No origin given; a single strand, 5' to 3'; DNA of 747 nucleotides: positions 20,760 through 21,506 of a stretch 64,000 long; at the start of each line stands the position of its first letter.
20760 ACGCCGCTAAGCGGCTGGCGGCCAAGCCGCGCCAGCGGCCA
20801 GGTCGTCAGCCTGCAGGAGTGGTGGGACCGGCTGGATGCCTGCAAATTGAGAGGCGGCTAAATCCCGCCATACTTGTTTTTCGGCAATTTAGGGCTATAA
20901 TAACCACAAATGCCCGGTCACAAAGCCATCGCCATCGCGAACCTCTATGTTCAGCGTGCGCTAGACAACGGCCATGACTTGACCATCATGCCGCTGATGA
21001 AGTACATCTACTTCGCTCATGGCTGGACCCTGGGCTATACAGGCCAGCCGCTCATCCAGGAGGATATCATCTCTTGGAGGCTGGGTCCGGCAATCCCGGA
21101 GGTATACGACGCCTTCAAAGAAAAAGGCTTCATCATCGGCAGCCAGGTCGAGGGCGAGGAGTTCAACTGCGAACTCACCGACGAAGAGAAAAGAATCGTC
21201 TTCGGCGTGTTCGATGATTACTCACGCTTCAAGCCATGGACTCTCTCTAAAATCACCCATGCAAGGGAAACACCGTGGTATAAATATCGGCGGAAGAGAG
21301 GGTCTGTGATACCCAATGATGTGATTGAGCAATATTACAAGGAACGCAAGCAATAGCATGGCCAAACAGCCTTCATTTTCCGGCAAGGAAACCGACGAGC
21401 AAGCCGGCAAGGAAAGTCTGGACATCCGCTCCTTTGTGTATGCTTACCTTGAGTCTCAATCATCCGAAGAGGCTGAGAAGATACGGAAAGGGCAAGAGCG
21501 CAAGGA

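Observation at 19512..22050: Two tandem mosaic cassettes: Panacea(DUF4065) antitoxin-like gene + 2-TM acidic protein + 56-aa TM peptide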

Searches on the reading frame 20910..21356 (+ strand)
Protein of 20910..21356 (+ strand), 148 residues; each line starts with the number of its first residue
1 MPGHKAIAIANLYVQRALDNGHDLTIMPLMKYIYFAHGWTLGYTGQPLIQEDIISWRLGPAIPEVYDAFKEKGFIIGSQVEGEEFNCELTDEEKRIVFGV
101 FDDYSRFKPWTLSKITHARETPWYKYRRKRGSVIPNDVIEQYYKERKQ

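Call 5: search_protein_families(library=pfam, proteins=[window:20910-21356:+], max_evalue=0.1)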
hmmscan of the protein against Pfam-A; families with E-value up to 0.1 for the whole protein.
window:20910-21356:+ (148 aa): 1 family
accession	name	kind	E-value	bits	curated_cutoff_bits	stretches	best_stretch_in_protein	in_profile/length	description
PF13274.11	SocA_Panacea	-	7.5e-19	69.2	25.7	1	29-124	1-113/113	Antitoxin SocA-like, Panacea domain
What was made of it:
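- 20910..21356 (+): PanA type B (148 aa): a stand-alone Panacea-domain protein, the putative antitoxin of cassette 2. PF13274 E 7.5e-19 (call 5).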

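Call 6: search_protein_families(library=ncbifam, proteins=[window:20910-21356:+], max_evalue=0.1)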
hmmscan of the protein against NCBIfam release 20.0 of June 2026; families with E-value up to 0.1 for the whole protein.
window:20910-21356:+ (148 aa): 1 family
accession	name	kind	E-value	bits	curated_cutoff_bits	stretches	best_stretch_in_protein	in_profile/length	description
NF047745.1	SocA_antitoxin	equivalog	2.3e-18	66.5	190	1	7-147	4-159/176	type VI toxin-antitoxin system SocA family antitoxin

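Call 39: search_protein_families(library=padloc, proteins=[window:20910-21356:+], max_evalue=0.1)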
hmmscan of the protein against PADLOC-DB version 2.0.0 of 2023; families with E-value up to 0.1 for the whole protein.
window:20910-21356:+ (148 aa): 1 family
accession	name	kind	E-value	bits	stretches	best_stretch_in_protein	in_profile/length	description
PDLC02794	SspF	-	0.022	11.4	1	78-120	391-434/572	SspF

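Call 40: search_protein_families(library=phrogs, proteins=[window:20910-21356:+], max_evalue=0.1)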
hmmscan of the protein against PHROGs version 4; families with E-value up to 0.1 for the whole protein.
window:20910-21356:+ (148 aa): 2 families
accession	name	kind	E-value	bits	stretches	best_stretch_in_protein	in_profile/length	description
phrog_1281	-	unknown function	3.7e-31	109.3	1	5-147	9-154/195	-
phrog_10390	-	unknown function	6.1e-27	95.9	1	21-147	162-295/299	-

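Call 46: search_solved_structures(query=window:20910-21356:+, max_evalue=0.01)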
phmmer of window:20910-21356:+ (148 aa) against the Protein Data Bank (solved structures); distinct sequences matched with E-value up to 0.01: 0.
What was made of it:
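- Tried and rejected: PDB sequence search with PanA: no hit at E <= 0.01 (call 46).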

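Call 58: search_dna_similar(query=window:20910-21356:+, collection=phages, mode=protein, max_evalue=0.00001, max_rows=12)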
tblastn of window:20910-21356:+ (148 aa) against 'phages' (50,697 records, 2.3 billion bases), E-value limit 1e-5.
Records with a match: 134; places in all: 134; records where one place covers at least 80% of the query: 122.
Best place of each record, by identity: <60% 134.
By first word of the organism name: Streptococcus 21; Pseudomonas 20; Stx2a-converting 19; Bacteriophage 17; Paenibacillus 9; Escherichia 8; Burkholderia 6; Listeria 5; Bordetella 5; Cylindrospermopsis 2; and 16 more.
By host as written in the record: - 29; Pseudomonas aeruginosa 18; Helicobacter cinaedi 11; Paenibacillus larvae 9; Bordetella avium 5; Listeria monocytogenes 4; Rhodobacter sp. E32 2; Rhodovulum sp. P122A 2; and 48 more.
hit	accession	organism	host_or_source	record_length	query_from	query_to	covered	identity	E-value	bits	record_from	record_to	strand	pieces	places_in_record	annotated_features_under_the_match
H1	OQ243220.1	Escherichia phage phiSTEC1575-Stx2k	Escherichia coli STEC1575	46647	4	145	96%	34.5%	1e-17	84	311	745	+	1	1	DUF4065 domain-containing protein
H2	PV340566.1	Escherichia phage PhiR47_1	Escherichia coli ECOR13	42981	4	145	96%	34.5%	4e-17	82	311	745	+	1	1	PanA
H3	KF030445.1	Escherichia phage 1720a-02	Escherichia coli strain O174:H21 ...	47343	4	145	96%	34.5%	4e-17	82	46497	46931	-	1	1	none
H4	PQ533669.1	Pseudomonas phage Pacha_bin_1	Pseudomonas aeruginosa PA14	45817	4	145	96%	34.5%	2e-16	80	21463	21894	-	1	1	hypothetical protein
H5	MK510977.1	Pseudomonas phage vB_Pae_CF183a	Pseudomonas aeruginosa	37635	4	145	96%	34.5%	2e-16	80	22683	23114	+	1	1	hypothetical protein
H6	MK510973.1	Pseudomonas phage vB_Pae_CF127a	Pseudomonas aeruginosa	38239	4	145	96%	34.5%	2e-16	80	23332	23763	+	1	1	hypothetical protein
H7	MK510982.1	Pseudomonas phage vB_Pae_BR161c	Pseudomonas aeruginosa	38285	4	145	96%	34.5%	2e-16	80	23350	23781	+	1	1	hypothetical protein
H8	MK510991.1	Pseudomonas phage vB_Pae_BR141a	Pseudomonas aeruginosa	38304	4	145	96%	34.5%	2e-16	80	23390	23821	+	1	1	hypothetical protein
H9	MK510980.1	Pseudomonas phage vB_Pae_BR123a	Pseudomonas aeruginosa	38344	4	145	96%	34.5%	2e-16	80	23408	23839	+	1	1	hypothetical protein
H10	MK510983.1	Pseudomonas phage vB_Pae_BR178a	Pseudomonas aeruginosa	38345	4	145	96%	34.5%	2e-16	80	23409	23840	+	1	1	hypothetical protein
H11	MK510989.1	Pseudomonas phage vB_Pae_BR322a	Pseudomonas aeruginosa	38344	4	145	96%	34.5%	2e-16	80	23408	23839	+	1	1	hypothetical protein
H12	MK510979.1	Pseudomonas phage vB_Pae_BR52a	Pseudomonas aeruginosa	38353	4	145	96%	34.5%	2e-16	80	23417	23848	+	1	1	hypothetical protein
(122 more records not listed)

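Call 59: search_dna_similar(query=window:20910-21356:+, collection=plasmids, mode=protein, max_evalue=0.00001, max_rows=12)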
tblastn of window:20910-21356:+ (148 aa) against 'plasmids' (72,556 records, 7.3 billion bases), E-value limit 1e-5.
Records with a match: 52; places in all: 53; records where one place covers at least 80% of the query: 29.
Best place of each record, by identity: <60% 52.
By first word of the organism name: Bacillus 24; Lactobacillus 6; Pseudomonas 2; Ligilactobacillus 2; Neisseria 2; Rhodococcus 1; Shewanella 1; Salinibacter 1; Escherichia 1; Erythrobacter 1; and 11 more.
By predicted mobility (MOB-suite, as given by PLSDB): non-mobilizable 38; conjugative 10; mobilizable 4.
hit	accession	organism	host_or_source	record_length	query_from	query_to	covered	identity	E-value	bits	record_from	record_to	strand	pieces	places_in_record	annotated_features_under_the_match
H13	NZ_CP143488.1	Pseudomonas silesiensis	single cell,landfill for plastics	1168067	3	144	96%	31.2%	1e-14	77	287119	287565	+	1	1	record has no annotation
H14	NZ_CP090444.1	Rhodococcus sp. DMF-1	pure culture,surface marine water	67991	4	146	97%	30.8%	3e-10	64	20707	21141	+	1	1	type II toxin-antitoxin system antitoxin SocA domain-containing ...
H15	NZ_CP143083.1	Shewanella khirikhana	shrimp,mixed culture,intestine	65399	4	145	96%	29.6%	3e-10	64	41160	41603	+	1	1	type II toxin-antitoxin system antitoxin SocA domain-containing ...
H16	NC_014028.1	Salinibacter ruber M8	-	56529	2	144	97%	28.8%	6e-14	74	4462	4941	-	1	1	type II toxin-antitoxin system antitoxin SocA domain-containing ...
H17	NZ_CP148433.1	Escherichia coli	Chicken,single cell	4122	9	146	93%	29.6%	3e-11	67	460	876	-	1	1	type II toxin-antitoxin system antitoxin SocA domain-containing ...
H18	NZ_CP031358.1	Erythrobacter aureus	marine sediment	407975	2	147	99%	27.9%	2e-6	53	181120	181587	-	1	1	type II toxin-antitoxin system antitoxin SocA domain-containing ...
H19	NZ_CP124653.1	Pseudomonas aeruginosa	Homo sapiens,Wound/Abscess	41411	5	144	95%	29.0%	4e-10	64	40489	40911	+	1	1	type II toxin-antitoxin system antitoxin SocA domain-containing ...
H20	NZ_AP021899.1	Akkermansia muciniphila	Homo sapiens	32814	8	135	86%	31.1%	1e-9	62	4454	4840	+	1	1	type II toxin-antitoxin system antitoxin SocA domain-containing ...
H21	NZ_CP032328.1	Azospirillum argentinense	soil sample,Agricultural field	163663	8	129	82%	31.3%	1e-11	68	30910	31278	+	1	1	type II toxin-antitoxin system antitoxin SocA domain-containing ...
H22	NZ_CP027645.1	Ligilactobacillus salivarius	hen,single cell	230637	19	145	86%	30.0%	2e-10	64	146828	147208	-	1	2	type II toxin-antitoxin system antitoxin SocA domain-containing ...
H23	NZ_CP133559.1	Bacillus wiedmannii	Thaumetopoea processionea,liquid culture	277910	24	145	82%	31.0%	1e-10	65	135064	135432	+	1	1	type II toxin-antitoxin system antitoxin SocA domain-containing ...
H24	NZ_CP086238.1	Clostridium estertheticum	single colony,bovine feces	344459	14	148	91%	28.0%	6e-6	52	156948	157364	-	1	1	type II toxin-antitoxin system antitoxin SocA domain-containing ...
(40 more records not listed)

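Call 60: get_annotated_region(hit=H2, flank=1500)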
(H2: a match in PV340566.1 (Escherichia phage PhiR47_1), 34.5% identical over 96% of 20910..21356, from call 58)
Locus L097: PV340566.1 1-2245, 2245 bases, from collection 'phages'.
description: Escherichia phage PhiR47_1, complete genome.
organism: Escherichia phage PhiR47_1 (NCBI taxid 3416488)
taxonomy: Viruses
host: Escherichia coli ECOR13; source: -; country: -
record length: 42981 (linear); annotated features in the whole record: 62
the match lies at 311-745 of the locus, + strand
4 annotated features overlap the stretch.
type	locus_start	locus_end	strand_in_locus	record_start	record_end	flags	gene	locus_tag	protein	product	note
CDS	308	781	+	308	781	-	-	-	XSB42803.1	PanA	PanA antitoxin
CDS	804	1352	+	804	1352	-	-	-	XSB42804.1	PanT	PanT toxin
CDS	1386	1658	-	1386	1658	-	-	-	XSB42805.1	hypothetical protein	FIG00640518: hypothetical protein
CDS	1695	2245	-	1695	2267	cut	-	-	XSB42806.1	exodeoxyribonuclease VIII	Exodeoxyribonuclease VIII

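Call 61: get_annotated_region(hit=H4, flank=1500)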
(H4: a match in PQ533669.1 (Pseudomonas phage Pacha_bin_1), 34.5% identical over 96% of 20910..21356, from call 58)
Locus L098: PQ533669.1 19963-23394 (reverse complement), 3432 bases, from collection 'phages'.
description: Pseudomonas phage Pacha_bin_1, complete genome.
organism: Pseudomonas phage Pacha_bin_1 (NCBI taxid 3377944)
taxonomy: Viruses
host: Pseudomonas aeruginosa PA14; source: McMaster Wright Pseudomonas aeruginosa Clinical Isolate Collection; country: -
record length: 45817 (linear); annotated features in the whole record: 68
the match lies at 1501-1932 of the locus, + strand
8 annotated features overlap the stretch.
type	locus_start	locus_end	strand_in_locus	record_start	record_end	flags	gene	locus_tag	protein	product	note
CDS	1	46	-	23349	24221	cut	-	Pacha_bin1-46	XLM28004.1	hypothetical protein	-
CDS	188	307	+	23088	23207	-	-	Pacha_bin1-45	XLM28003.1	hypothetical protein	-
CDS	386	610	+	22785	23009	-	-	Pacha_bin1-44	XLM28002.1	hypothetical protein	-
CDS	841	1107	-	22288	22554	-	-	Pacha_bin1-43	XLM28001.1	hypothetical protein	-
CDS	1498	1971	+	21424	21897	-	-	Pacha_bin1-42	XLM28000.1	hypothetical protein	-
CDS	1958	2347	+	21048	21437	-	-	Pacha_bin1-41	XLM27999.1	hypothetical protein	-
CDS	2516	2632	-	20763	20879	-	-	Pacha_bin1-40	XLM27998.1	hypothetical protein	-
CDS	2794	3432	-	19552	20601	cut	-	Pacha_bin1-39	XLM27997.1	integrase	-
